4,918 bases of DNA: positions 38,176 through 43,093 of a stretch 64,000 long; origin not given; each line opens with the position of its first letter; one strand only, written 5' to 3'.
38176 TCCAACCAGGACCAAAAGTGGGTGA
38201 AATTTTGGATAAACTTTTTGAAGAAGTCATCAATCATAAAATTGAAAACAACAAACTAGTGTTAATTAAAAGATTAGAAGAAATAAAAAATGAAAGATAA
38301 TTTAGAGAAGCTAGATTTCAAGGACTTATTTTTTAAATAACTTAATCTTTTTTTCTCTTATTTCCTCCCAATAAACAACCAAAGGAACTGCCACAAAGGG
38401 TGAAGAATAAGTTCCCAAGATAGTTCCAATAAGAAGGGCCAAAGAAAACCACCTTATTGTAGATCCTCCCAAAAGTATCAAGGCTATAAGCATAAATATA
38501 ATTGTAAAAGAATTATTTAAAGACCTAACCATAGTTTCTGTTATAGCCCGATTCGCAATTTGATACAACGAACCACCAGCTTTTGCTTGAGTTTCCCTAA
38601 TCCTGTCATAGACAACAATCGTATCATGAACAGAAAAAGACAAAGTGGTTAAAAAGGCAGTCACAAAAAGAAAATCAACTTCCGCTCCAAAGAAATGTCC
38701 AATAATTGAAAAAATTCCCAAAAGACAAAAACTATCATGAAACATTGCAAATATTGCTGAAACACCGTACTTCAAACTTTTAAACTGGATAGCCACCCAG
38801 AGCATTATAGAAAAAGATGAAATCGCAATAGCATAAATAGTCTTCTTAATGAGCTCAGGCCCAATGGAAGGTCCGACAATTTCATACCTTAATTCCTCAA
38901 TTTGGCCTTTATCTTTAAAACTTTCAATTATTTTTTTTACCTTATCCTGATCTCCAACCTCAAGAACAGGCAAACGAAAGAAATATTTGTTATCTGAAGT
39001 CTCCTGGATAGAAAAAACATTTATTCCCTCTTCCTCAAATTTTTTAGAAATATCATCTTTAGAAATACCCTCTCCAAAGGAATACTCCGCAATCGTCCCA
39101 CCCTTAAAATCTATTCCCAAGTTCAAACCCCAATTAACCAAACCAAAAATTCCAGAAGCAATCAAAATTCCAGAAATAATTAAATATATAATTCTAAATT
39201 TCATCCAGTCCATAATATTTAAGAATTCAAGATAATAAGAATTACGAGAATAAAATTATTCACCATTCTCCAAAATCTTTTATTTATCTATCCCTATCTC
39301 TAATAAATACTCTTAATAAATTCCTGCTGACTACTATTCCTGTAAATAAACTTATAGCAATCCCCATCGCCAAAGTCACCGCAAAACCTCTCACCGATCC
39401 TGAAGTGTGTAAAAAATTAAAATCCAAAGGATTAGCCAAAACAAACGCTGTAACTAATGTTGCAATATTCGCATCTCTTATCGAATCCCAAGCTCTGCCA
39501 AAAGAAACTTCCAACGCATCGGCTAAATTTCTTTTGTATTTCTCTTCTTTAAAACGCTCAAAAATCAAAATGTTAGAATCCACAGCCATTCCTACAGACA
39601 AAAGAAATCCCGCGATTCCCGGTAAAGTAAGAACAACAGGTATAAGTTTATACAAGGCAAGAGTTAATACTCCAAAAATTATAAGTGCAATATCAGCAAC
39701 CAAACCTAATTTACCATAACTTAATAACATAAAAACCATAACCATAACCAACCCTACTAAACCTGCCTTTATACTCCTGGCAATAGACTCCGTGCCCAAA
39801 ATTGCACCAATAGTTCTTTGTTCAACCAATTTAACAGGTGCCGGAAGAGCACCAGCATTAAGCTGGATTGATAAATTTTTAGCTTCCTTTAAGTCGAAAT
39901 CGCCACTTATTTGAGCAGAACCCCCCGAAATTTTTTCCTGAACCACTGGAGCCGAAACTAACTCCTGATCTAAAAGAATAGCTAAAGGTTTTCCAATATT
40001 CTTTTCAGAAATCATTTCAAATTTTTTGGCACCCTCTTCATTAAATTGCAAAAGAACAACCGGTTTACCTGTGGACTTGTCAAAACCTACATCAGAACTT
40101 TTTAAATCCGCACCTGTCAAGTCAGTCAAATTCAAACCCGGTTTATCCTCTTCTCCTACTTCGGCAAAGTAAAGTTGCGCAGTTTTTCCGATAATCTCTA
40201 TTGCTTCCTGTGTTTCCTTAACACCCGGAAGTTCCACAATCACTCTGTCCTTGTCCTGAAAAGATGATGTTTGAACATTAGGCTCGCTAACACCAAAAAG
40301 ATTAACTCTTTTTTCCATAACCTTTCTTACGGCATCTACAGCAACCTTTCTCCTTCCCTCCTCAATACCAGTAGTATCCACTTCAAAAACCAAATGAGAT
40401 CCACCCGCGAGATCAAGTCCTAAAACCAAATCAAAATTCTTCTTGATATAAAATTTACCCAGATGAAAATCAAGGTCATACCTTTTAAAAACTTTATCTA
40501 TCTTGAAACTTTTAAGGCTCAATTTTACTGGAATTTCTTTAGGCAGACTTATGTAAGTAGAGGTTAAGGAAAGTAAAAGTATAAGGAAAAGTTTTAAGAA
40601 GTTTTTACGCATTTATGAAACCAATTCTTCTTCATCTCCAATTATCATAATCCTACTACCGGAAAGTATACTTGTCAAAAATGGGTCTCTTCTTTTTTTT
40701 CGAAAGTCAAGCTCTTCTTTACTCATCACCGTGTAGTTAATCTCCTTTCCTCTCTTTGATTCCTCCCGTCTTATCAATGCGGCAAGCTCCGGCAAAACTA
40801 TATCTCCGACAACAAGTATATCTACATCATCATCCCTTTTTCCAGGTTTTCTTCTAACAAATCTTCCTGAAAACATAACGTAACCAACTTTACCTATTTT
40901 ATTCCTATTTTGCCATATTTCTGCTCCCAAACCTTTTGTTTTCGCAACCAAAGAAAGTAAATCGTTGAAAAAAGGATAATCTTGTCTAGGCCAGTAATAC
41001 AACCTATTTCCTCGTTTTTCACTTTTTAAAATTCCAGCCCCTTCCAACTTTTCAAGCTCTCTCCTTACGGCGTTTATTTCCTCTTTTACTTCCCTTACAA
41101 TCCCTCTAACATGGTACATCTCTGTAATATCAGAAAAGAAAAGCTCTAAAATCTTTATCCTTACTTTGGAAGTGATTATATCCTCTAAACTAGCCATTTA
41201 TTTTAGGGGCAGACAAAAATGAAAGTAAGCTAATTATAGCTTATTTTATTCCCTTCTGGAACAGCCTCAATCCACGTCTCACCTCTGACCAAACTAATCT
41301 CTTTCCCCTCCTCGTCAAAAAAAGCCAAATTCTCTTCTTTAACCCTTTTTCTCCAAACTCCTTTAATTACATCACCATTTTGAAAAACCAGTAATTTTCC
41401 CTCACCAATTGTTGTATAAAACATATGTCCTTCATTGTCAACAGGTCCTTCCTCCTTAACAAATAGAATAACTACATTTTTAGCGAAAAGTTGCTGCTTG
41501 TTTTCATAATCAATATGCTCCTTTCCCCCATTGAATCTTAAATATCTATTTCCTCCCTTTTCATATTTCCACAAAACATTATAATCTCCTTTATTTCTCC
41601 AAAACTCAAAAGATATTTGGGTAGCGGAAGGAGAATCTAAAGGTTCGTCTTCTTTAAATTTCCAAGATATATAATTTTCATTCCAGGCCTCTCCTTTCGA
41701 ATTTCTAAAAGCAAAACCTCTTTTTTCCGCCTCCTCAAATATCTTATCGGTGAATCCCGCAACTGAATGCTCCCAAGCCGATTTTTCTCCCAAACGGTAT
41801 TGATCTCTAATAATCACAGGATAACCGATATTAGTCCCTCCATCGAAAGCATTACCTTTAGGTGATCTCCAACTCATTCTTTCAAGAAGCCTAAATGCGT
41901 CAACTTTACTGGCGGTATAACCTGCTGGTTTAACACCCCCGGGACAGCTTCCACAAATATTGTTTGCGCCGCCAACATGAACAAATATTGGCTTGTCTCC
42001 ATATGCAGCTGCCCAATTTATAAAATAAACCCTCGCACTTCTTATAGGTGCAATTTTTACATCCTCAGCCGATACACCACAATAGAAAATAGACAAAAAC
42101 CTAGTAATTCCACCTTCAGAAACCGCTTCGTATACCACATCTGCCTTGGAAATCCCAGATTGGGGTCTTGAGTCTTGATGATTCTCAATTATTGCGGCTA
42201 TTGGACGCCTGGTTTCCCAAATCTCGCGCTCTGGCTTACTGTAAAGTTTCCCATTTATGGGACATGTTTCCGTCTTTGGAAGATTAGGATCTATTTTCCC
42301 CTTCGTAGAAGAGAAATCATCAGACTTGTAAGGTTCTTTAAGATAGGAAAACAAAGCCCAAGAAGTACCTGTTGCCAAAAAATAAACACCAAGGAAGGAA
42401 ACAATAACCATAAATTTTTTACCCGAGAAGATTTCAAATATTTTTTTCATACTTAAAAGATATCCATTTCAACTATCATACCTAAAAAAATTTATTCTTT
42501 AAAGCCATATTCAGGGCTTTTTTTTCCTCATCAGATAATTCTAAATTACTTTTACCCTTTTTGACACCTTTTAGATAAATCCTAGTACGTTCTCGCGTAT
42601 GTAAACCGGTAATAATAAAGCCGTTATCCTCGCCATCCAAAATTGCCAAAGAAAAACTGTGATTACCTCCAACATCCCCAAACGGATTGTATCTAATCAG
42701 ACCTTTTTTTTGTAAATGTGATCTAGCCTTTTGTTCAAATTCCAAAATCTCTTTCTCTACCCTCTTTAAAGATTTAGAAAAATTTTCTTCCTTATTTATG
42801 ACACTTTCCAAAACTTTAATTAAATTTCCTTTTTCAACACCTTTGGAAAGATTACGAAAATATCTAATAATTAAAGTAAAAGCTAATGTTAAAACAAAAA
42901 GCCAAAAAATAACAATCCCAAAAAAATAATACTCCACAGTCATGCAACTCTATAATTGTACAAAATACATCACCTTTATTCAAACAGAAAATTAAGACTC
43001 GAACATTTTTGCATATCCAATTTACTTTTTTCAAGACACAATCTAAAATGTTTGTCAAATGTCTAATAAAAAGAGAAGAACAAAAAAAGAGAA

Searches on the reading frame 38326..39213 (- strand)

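Call 61: search_protein_families(library=pfam, proteins=[window:38326-39213:-], max_evalue=0.00001)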
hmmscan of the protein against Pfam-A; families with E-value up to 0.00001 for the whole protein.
window:38326-39213:- (295 aa): 2 families
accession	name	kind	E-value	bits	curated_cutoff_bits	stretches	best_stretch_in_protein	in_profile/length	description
PF02355.23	SecD_SecF_C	-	6.1e-46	156.7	20.5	1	97-283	7-187/189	Protein export membrane protein SecD/SecF, C-terminal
PF07549.19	Sec_GG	-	4.9e-06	26.3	20.3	0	29-46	7-24/28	SecD/SecF GG Motif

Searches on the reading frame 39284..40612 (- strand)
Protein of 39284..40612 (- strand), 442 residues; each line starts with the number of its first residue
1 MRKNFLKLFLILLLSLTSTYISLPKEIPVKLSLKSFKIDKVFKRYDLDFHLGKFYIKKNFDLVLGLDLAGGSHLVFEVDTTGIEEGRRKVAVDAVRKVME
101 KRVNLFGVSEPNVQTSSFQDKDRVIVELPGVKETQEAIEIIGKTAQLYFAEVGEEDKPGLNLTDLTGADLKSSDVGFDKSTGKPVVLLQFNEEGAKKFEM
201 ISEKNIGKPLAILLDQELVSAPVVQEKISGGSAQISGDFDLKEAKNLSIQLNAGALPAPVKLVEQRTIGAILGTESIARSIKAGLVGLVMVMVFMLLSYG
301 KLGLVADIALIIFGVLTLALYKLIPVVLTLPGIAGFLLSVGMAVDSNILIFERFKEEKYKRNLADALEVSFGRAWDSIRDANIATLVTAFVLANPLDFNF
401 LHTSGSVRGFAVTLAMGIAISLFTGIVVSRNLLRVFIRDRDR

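Call 61: search_protein_families(library=pfam, proteins=[window:39284-40612:-], max_evalue=0.00001)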
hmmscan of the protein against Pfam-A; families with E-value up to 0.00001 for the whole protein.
window:39284-40612:- (442 aa): 3 families
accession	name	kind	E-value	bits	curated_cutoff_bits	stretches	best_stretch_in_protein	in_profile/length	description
PF22599.2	SecDF_P1_head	-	1.6e-32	112.2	27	1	165-258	21-114/114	SecDF, P1 head subdomain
PF21760.3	SecD_1st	-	4.2e-20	71.4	27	1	93-152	2-58/60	Protein translocase subunit SecDF, P1 domain, N-terminal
PF02355.23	SecD_SecF_C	-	2.8e-10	40.3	20.5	1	262-436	15-186/189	Protein export membrane protein SecD/SecF, C-terminal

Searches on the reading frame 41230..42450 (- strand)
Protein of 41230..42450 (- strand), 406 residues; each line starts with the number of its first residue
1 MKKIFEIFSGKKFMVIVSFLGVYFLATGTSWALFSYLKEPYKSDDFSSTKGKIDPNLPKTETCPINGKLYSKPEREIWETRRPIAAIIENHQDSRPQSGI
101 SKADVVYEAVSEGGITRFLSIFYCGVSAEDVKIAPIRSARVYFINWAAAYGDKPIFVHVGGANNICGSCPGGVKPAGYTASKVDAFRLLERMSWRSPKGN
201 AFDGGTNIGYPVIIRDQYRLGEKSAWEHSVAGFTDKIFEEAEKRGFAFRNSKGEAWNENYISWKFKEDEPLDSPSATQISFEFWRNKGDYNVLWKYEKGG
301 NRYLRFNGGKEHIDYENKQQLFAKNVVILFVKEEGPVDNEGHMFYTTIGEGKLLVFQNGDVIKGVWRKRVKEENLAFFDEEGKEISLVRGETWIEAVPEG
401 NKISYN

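Call 61: search_protein_families(library=pfam, proteins=[window:41230-42450:-], max_evalue=0.00001)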
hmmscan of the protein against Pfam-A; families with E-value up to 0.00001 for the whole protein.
window:41230-42450:- (406 aa): 2 families
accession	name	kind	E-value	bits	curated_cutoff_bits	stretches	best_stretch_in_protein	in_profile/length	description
PF11258.13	DUF3048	-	9.2e-29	100.9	25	1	79-169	12-98/148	Protein of unknown function (DUF3048) N-terminal domain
PF17479.7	DUF3048_C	-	5.1e-27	94.9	25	1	290-394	10-114/114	Protein of unknown function (DUF3048) C-terminal domain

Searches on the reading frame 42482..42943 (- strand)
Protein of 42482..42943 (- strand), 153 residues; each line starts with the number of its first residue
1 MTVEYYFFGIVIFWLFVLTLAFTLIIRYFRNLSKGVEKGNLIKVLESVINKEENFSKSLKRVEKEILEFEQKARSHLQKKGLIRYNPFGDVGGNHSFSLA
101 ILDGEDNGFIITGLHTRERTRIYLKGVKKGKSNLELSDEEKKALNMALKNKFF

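Call 61: search_protein_families(library=pfam, proteins=[window:42482-42943:-], max_evalue=0.00001)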
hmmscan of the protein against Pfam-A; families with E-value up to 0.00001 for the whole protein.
window:42482-42943:- (153 aa): 1 family
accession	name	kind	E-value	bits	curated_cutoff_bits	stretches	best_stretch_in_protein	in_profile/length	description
PF14584.11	DUF4446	-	7.4e-39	133.6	27.4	1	10-147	12-149/150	Protein of unknown function (DUF4446)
